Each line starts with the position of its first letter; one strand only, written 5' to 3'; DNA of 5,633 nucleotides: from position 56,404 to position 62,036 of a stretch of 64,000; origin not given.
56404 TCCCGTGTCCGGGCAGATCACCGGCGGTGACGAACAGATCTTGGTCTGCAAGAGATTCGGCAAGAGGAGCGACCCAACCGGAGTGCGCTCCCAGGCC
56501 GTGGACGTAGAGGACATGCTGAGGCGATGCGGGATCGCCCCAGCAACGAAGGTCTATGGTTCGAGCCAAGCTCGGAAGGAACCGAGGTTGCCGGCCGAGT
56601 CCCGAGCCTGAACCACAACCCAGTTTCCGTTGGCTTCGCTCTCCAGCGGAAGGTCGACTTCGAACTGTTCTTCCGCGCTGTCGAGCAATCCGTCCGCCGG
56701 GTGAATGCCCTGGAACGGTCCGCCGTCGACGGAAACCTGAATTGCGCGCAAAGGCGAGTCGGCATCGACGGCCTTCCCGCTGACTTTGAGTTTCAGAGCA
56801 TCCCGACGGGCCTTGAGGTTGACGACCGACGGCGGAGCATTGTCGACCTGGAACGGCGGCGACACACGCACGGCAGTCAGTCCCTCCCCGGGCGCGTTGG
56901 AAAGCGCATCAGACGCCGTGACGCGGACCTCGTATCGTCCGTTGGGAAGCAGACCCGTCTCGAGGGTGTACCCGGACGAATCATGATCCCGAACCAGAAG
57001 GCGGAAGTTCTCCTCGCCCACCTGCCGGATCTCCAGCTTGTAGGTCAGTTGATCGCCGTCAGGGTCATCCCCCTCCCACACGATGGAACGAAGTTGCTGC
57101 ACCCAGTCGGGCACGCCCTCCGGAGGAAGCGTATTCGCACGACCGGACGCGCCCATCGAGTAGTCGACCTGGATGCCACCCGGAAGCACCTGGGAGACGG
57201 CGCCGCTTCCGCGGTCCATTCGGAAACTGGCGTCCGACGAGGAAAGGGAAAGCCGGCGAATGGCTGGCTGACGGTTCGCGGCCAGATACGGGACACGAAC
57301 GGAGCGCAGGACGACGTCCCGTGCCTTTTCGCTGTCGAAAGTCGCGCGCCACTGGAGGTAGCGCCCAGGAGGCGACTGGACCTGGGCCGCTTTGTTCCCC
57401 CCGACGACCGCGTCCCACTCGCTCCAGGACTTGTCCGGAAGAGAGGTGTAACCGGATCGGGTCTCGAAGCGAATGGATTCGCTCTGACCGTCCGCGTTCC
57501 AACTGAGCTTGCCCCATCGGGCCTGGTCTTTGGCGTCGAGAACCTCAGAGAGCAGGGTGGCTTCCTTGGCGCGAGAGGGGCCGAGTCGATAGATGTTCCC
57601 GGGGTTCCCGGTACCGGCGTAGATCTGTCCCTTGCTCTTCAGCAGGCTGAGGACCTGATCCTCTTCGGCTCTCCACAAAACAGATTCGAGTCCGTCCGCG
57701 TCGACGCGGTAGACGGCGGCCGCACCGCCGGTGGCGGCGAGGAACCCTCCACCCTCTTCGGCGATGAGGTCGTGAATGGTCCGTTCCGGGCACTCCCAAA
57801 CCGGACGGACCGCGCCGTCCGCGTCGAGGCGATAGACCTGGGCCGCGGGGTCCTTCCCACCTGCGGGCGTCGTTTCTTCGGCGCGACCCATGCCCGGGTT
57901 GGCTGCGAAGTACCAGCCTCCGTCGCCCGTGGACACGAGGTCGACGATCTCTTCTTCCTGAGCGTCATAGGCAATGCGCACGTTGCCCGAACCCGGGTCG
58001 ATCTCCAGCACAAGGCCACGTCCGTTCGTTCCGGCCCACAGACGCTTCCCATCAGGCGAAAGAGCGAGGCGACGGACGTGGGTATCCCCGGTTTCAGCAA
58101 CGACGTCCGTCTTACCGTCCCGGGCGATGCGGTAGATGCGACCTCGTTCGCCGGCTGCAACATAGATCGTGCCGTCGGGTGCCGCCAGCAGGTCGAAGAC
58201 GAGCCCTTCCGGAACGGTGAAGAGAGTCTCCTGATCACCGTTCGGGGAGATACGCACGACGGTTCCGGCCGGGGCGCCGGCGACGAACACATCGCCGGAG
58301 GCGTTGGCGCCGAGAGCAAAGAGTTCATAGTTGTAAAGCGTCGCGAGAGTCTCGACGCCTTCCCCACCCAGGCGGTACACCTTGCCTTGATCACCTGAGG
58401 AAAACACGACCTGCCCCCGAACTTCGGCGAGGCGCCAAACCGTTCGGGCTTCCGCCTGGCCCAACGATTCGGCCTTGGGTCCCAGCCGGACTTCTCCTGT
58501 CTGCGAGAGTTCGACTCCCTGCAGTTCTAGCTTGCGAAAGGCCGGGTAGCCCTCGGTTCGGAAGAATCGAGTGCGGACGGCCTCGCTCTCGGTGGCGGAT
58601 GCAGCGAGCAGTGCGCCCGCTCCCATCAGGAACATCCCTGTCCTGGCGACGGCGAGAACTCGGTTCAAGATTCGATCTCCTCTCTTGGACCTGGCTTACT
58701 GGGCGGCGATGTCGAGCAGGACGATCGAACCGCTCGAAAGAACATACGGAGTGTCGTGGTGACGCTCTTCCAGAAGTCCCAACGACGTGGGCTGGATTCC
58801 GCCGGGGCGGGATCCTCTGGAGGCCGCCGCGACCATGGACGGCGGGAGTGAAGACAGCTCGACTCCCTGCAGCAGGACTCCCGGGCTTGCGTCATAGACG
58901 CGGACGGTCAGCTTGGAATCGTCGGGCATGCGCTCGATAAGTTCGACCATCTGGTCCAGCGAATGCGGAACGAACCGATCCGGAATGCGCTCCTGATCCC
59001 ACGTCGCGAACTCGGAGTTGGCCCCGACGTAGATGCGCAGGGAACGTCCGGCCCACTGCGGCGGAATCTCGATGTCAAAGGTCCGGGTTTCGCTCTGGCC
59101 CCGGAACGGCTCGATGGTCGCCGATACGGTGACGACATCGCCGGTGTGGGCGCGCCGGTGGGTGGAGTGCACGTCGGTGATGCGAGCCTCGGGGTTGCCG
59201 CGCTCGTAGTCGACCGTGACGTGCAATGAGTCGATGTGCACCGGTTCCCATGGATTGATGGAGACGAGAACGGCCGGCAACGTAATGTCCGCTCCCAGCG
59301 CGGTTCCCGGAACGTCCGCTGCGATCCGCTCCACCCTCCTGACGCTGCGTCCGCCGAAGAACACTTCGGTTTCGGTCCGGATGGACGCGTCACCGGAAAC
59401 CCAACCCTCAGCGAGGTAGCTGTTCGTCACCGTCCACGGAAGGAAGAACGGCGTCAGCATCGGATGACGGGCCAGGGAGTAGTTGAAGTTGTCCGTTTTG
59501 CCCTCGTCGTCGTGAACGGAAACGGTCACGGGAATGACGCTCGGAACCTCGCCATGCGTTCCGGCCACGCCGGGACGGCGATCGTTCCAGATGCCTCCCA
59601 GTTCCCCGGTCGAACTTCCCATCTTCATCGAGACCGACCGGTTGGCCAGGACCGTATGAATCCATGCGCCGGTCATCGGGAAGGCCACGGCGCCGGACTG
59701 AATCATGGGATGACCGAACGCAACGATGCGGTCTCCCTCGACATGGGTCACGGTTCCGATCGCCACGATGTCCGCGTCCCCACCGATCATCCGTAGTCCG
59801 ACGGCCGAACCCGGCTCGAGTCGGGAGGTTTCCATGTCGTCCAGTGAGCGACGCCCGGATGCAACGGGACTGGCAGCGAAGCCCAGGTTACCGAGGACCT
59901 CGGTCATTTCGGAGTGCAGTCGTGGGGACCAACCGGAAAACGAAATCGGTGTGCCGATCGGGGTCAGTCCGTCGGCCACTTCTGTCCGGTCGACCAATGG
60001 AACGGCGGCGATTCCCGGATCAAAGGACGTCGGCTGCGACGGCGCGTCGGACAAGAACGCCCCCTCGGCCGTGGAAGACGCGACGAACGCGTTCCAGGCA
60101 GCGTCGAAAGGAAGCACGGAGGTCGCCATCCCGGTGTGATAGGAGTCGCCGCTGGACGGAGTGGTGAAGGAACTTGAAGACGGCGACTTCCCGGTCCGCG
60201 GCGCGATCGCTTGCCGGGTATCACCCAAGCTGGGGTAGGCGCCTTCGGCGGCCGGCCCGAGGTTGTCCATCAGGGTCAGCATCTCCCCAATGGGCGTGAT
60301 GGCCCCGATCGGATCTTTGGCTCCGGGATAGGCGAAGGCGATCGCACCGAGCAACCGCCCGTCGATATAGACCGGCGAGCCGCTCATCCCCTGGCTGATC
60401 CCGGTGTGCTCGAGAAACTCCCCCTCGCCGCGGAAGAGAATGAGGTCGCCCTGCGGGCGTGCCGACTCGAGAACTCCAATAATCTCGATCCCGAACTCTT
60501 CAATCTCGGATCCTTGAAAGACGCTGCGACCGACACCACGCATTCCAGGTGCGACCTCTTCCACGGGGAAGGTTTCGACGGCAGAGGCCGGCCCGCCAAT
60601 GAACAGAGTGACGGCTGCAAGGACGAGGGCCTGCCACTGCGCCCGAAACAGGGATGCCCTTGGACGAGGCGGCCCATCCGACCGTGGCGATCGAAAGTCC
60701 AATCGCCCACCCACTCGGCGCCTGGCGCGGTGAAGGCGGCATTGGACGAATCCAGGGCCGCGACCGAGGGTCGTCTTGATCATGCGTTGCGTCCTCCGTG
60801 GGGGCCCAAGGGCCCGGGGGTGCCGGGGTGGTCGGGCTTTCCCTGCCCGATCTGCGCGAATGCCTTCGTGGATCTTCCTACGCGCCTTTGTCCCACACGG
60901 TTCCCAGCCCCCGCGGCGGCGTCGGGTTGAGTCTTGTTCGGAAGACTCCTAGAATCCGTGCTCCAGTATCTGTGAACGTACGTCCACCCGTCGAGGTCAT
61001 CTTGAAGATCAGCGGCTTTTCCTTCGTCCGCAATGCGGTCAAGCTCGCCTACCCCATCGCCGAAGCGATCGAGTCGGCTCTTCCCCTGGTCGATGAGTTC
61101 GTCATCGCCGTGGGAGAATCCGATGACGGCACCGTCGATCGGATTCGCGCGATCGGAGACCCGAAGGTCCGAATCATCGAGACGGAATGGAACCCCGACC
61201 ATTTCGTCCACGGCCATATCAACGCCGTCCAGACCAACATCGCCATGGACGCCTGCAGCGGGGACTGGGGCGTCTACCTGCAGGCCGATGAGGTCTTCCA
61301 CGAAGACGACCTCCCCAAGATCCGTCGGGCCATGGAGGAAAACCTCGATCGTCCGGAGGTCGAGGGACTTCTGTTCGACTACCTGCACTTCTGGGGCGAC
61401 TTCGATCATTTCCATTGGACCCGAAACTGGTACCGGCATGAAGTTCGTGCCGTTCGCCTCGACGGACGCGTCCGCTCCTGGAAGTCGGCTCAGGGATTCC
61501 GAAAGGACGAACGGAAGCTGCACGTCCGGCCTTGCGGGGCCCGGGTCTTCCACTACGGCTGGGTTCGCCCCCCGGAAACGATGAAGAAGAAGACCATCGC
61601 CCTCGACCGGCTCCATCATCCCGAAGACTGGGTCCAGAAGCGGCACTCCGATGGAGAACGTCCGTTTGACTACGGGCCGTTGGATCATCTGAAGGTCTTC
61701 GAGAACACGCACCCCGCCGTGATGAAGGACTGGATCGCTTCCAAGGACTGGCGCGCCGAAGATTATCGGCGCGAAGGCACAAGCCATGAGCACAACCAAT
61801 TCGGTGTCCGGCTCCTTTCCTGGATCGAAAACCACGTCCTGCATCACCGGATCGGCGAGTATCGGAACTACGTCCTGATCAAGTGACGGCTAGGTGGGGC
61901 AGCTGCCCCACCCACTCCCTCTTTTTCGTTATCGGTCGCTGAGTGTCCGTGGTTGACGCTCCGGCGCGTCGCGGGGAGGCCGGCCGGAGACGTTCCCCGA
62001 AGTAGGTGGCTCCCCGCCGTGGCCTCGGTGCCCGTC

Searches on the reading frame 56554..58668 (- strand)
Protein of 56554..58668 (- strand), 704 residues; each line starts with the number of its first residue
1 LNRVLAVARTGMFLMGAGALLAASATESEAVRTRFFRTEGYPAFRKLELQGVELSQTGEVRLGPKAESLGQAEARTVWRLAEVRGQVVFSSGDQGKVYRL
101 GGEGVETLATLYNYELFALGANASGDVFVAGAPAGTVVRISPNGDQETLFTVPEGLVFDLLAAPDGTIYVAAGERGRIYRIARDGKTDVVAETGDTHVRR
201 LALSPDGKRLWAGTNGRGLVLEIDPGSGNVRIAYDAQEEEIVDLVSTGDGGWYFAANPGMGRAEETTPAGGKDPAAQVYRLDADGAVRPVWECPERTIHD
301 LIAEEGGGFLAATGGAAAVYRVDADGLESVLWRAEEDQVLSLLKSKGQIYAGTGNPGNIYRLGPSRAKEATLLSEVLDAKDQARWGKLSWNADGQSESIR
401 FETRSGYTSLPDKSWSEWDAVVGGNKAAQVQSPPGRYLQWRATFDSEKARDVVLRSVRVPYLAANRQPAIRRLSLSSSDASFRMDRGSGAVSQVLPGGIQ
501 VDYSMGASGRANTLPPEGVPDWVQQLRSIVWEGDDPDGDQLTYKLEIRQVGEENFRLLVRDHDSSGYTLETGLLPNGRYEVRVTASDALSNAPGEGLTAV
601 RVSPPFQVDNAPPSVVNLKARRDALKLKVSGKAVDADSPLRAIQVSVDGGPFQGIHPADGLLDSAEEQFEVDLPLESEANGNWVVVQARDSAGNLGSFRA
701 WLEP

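Call 35: search_protein_families(library=pfam, proteins=[window:56554-58668:-], max_evalue=0.001)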
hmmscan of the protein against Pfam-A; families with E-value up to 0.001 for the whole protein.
window:56554-58668:- (704 aa): 3 families
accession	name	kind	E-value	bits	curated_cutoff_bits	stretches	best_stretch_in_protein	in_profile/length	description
PF08450.18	SGL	-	9.1e-05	22.6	26.3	0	164-211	193-241/246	SMP-30/Gluconolactonase/LRE-like region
PF07494.17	Reg_prop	-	0.00053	20.3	20.4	0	195-216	4-24/24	Two component regulator propeller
PF00041.27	fn3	-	0.00073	20.1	25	0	529-586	18-69/84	Fibronectin type III domain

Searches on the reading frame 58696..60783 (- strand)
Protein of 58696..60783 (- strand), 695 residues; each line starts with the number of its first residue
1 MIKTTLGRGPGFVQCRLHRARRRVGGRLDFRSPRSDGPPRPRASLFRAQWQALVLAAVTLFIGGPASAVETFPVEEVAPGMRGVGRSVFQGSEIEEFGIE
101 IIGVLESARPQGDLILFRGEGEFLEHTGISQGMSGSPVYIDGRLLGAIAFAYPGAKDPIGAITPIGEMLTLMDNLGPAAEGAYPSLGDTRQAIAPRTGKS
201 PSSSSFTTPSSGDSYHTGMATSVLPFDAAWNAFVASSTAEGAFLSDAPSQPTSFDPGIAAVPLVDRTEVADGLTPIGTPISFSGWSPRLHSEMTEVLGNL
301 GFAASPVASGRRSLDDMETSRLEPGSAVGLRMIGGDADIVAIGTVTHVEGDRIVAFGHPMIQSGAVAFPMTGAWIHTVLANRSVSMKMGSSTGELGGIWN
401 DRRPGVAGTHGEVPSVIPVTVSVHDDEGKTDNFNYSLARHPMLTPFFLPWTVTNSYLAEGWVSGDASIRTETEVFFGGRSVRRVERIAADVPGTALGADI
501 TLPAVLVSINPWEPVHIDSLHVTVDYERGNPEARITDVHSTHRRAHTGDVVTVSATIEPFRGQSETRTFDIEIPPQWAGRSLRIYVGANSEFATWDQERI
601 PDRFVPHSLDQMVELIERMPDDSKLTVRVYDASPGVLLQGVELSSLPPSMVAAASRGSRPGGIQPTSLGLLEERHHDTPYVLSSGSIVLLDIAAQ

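Call 35: search_protein_families(library=pfam, proteins=[window:58696-60783:-], max_evalue=0.001)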
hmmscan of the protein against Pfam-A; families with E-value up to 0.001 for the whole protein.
window:58696-60783:- (695 aa): 1 family
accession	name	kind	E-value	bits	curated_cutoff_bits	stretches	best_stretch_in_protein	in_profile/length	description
PF05580.18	Peptidase_S55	-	1.4e-08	35.5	25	1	86-150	126-192/210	SpoIVB peptidase S55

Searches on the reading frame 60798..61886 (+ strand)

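Call 35: search_protein_families(library=pfam, proteins=[window:60798-61886:+], max_evalue=0.001)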
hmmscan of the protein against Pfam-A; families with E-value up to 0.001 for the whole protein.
window:60798-61886:+ (362 aa): 2 families
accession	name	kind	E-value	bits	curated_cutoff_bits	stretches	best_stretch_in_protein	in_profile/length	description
PF00535.33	Glycos_transf_2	-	1.5e-08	35.2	23.3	1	87-182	13-106/168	Glycosyl transferase family 2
PF13704.12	Glyco_tranf_2_4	-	0.00014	22.7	27.5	1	90-172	10-89/98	Glycosyl transferase family 2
